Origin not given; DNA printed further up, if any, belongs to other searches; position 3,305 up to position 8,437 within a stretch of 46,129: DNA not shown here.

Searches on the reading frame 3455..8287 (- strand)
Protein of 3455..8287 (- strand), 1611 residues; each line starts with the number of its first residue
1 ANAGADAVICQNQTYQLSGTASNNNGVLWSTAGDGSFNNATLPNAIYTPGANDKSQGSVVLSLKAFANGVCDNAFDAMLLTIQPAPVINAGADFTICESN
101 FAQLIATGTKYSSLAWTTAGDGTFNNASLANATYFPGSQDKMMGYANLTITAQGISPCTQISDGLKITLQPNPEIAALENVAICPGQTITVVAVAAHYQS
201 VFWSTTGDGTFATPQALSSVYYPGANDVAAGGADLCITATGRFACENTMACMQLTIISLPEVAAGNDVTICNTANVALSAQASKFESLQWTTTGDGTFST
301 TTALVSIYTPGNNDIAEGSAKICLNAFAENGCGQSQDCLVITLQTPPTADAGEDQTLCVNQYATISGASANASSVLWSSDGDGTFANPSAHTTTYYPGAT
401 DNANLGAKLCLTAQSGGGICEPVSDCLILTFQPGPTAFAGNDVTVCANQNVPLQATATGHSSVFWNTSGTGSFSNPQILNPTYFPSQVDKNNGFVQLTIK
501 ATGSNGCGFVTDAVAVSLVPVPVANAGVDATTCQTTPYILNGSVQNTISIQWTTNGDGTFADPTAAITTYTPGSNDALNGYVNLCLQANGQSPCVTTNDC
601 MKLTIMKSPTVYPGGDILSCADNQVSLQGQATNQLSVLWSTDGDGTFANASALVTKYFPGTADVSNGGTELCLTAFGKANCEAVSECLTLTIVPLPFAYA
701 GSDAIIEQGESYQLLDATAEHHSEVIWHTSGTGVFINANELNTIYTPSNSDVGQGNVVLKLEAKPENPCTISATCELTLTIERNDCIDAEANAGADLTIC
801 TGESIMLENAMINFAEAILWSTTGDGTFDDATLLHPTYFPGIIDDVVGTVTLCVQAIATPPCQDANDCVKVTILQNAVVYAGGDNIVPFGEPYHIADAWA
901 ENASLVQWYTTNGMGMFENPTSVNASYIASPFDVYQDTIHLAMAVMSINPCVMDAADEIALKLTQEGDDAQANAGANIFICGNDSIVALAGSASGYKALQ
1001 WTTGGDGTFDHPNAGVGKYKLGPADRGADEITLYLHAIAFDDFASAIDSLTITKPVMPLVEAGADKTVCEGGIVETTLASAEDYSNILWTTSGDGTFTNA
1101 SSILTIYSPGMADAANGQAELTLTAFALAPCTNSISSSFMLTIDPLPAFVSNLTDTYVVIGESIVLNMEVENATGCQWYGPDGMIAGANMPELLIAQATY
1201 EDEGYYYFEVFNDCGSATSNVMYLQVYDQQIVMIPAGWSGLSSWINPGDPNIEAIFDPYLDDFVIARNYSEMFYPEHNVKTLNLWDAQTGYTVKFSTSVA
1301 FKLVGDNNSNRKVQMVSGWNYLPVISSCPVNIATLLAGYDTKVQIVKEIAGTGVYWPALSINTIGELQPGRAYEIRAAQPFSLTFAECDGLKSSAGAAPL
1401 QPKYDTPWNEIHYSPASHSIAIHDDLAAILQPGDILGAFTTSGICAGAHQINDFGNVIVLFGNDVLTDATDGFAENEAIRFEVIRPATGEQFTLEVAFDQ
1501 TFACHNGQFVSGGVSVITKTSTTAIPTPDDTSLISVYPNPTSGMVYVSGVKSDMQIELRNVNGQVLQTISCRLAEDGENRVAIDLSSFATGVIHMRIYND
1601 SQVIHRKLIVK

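Call 6: search_protein_families(library=pfam, proteins=[window:3455-8287:-], max_evalue=0.01)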
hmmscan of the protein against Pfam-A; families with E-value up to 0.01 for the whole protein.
window:3455-8287:- (1611 aa): 1 family
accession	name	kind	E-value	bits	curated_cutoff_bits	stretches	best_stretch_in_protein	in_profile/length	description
PF18962.6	Por_Secre_tail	-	6.5e-09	36.4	27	1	1536-1610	1-75/75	Secretion system C-terminal sorting domain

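Call 7: search_protein_families(library=ncbifam, proteins=[window:3455-8287:-], max_evalue=0.01)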
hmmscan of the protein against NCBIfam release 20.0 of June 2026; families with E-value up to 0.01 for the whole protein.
window:3455-8287:- (1611 aa): 1 family
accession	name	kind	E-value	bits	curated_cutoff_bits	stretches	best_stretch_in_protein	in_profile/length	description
TIGR04183.1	Por_Secre_tail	domain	2.3e-07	30.7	23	1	1536-1611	1-72/72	T9SS type A sorting domain-containing protein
